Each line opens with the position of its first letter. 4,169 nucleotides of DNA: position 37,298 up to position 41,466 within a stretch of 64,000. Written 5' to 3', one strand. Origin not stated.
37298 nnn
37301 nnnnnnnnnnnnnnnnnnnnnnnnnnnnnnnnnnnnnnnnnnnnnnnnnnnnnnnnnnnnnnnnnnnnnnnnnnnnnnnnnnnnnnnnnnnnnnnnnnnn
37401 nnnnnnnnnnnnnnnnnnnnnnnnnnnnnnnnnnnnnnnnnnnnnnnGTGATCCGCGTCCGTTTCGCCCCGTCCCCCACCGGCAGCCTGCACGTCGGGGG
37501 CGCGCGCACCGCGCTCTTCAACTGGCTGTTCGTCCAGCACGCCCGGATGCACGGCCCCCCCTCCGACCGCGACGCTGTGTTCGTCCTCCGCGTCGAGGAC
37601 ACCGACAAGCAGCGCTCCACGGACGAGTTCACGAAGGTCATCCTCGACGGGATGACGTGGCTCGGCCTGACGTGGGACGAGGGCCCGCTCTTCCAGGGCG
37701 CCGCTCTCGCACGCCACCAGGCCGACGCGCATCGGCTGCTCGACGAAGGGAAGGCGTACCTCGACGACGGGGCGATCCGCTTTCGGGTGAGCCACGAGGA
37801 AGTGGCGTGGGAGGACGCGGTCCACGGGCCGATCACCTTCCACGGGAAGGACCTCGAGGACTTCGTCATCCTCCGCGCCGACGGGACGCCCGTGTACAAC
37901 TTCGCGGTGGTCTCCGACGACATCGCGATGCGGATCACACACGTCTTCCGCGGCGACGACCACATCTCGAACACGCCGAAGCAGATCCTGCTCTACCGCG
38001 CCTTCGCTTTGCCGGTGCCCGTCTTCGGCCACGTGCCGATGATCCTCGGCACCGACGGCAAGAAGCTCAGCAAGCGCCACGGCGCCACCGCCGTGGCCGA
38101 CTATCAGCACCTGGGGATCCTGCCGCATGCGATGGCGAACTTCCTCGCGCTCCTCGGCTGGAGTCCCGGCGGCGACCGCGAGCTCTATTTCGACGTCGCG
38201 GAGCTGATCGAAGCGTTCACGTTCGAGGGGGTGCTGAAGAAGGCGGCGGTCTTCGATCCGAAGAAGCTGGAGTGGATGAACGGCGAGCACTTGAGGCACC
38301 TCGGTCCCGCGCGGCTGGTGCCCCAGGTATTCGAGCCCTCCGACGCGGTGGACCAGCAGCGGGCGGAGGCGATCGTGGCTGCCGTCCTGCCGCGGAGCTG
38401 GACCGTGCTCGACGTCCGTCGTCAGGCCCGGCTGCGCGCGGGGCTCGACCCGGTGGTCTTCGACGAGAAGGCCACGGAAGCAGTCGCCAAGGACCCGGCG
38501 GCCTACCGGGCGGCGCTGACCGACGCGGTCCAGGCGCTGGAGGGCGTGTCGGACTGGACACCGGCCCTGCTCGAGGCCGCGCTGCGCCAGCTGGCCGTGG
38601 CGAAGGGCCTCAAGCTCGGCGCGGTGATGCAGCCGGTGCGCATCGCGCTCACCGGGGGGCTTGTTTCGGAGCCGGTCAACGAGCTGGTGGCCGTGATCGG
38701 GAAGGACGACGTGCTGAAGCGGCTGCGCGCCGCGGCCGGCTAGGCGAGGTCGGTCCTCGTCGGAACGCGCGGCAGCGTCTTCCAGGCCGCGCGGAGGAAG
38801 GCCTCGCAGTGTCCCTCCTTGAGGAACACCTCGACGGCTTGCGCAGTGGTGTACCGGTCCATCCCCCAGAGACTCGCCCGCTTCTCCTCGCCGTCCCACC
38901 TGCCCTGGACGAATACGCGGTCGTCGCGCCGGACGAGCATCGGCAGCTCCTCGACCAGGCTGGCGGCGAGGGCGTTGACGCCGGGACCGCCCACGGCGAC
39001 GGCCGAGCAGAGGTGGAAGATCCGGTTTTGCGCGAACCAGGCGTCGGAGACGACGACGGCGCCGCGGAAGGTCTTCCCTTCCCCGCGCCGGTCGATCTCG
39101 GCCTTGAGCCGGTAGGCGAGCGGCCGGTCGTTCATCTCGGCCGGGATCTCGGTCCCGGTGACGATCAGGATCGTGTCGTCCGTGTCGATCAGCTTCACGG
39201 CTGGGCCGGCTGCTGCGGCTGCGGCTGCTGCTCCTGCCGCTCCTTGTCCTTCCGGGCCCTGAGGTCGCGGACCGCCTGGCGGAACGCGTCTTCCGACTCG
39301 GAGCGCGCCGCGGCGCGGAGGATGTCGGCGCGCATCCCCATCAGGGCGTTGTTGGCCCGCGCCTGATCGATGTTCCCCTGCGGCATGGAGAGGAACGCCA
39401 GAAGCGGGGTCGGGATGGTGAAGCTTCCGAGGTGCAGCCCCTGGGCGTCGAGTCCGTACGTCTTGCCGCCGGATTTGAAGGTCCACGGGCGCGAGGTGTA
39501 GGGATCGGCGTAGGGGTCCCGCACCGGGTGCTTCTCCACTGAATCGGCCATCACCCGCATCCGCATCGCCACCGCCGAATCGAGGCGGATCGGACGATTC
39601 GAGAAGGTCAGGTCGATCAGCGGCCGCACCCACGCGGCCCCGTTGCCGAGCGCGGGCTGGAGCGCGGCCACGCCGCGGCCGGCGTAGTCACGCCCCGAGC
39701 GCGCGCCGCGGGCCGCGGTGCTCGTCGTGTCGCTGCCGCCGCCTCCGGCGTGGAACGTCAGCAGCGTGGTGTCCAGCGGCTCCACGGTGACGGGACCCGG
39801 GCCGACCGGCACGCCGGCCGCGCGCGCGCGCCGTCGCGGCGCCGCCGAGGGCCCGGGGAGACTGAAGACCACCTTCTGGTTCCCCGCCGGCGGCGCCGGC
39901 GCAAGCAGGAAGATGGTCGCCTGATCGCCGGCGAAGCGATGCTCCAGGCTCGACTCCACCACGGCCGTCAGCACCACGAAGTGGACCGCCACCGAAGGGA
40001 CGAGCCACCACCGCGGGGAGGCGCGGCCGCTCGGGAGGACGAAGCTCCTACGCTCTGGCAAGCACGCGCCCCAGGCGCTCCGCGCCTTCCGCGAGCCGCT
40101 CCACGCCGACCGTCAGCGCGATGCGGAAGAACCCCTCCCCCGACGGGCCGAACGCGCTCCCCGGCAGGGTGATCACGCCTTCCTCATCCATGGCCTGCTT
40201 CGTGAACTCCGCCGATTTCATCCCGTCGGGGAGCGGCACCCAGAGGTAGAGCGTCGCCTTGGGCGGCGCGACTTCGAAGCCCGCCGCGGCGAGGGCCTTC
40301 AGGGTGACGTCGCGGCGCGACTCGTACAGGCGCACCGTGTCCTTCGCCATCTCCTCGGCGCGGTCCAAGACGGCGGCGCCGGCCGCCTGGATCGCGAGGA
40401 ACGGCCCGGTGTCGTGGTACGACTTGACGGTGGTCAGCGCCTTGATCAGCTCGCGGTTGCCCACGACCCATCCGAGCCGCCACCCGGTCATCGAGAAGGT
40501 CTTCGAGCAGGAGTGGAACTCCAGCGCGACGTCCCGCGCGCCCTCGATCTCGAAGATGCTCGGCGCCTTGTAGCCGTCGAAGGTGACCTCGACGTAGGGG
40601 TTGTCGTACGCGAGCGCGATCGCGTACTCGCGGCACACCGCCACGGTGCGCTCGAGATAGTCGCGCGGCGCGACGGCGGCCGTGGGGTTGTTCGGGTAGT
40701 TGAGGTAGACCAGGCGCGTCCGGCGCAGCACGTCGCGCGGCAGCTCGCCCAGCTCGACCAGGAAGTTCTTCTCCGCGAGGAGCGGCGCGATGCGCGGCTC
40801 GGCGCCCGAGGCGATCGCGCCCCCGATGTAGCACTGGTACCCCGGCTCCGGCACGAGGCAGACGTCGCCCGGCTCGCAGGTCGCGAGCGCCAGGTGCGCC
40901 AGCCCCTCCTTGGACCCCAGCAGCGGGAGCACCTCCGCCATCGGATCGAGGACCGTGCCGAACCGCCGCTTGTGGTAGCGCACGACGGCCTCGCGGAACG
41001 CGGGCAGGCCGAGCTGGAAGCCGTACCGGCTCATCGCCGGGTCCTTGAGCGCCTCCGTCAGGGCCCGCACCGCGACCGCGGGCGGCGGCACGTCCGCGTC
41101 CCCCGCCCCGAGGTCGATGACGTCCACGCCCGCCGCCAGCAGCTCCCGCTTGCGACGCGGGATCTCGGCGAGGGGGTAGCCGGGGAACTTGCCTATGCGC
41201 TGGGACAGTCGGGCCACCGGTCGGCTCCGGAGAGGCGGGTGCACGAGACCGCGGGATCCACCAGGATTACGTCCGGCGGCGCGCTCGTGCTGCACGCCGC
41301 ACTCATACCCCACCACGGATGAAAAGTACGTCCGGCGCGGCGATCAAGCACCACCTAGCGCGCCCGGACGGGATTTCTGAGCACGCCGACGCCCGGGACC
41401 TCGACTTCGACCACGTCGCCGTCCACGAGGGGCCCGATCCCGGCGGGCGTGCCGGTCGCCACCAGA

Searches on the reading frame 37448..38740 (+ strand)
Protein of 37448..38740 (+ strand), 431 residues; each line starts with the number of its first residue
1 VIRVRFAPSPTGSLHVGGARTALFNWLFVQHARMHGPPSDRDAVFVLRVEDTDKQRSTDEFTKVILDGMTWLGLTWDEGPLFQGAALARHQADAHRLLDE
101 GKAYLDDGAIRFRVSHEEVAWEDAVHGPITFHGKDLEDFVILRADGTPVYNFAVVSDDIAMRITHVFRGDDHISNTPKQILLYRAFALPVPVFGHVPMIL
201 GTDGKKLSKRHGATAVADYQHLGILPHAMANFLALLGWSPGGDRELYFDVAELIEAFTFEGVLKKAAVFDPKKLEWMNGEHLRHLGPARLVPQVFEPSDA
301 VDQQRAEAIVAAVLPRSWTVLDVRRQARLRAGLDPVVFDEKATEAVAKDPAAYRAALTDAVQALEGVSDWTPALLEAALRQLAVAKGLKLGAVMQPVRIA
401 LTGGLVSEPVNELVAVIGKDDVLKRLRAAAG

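Call 6: find_related_loci(query=window:37448-38740:+, collection=genome_contigs, flank=10000)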
Query window:37448-38740:+ (431 aa) in genome_contigs; peptide patterns used: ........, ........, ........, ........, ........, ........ (x = any residue, [..] = any of these).
599 stretches matched a pattern (row limit reached: there are more); 433 encode a relative of the query (tblastn E <= 1e-3); the best 80 are kept; 80 distinct loci.
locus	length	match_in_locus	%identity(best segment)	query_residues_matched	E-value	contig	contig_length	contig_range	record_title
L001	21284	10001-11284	83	1-430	0e+0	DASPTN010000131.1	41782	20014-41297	MAG TPA_asm: Gemmatimonadales bacterium isolate SMAG_U12278 k141_62465, whole genome shotgun sequence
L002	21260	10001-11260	85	1-422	0e+0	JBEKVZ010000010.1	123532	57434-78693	MAG: Gemmatimonadales bacterium isolate SPRUCE 616 SPRUCE_616_10, whole genome shotgun sequence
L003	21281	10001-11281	80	1-429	0e+0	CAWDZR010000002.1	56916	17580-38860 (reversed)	MAG: uncultured Gemmatimonadales bacterium isolate MFD01299.bin.1.239 genome assembly, contig: contig_103064, whole geno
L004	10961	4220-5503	79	1-430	0e+0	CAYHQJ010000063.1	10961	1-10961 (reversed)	MAG TPA_asm: uncultured Gemmatimonadales bacterium isolate ERP119705_co14_321 genome assembly, contig: NODE_8115_length_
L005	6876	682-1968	76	1-431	0e+0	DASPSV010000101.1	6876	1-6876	MAG TPA_asm: Gemmatimonadales bacterium isolate SMAG_U12260 k141_1063038, whole genome shotgun sequence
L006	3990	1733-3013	76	1-429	0e+0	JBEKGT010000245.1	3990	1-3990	MAG: Gemmatimonadales bacterium isolate SPRUCE 25 SPRUCE_25_245, whole genome shotgun sequence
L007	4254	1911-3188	77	1-430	0e+0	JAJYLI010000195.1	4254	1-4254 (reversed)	MAG: bacterium isolate DBS2-1.bin69 NODE_44054_length_4254_cov_7.625151, whole genome shotgun sequence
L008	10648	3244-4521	73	1-430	0e+0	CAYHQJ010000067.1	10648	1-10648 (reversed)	MAG TPA_asm: uncultured Gemmatimonadales bacterium isolate ERP119705_co14_321 genome assembly, contig: NODE_8563_length_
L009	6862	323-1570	74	1-420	0e+0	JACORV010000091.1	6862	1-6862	MAG: Gemmatimonadetes bacterium isolate NC_groundwater_1_Ag_B-0.1um_70_44 B2_S2_coassemblyk141_2239730, whole genome sho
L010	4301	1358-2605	71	1-420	0e+0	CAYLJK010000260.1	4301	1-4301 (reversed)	MAG TPA_asm: uncultured Gemmatimonadales bacterium isolate binchicken_co107_112 genome assembly, contig: NODE_41854_leng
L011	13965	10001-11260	66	1-426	0e+0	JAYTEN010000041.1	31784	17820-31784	MAG: Gemmatimonadota bacterium isolate GFS_2050 GFS_2050_40, whole genome shotgun sequence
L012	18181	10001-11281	76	1-429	0e+0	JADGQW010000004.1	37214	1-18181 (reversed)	MAG: Gemmatimonadales bacterium isolate Chersky.24_23 contig-100_94, whole genome shotgun sequence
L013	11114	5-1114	74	61-430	5e-178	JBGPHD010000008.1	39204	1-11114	MAG: Gemmatimonadota bacterium isolate OBJ_0618_7090110_367 k141_790798_length_39204_cov_25.5360, whole genome shotgun s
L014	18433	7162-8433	82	1-426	0e+0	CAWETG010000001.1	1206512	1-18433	MAG: uncultured Gemmatimonadales bacterium isolate MFD01476.bin.1.191 genome assembly, contig: contig_10655, whole genom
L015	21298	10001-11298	81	1-429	6e-168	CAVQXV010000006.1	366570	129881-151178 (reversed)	MAG: uncultured Gemmatimonadales bacterium isolate MFD00008.bin.2.66 genome assembly, contig: contig_60033, whole genome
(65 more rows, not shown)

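Call 7: search_protein_families(library=pfam, proteins=[window:37448-38740:+])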
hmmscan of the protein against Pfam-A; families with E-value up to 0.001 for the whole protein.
window:37448-38740:+ (431 aa): 2 families
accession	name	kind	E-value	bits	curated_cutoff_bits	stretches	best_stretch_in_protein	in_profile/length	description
PF00749.27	tRNA-synt_1c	-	2.5e-73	247.2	23.4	2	109-276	145-314/314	tRNA synthetases class I (E and Q), catalytic domain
PF19269.4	Anticodon_2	-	3.3e-25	89.6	23.6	1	297-429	8-140/141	Anticodon binding domain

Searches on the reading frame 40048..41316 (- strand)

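Call 7: search_protein_families(library=pfam, proteins=[window:40048-41316:-])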
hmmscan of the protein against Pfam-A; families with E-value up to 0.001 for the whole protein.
window:40048-41316:- (422 aa): 1 family
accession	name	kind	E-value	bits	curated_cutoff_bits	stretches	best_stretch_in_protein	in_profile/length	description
PF00155.27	Aminotran_1_2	-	3.8e-55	188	19.7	1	65-415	2-361/361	Aminotransferase class I and II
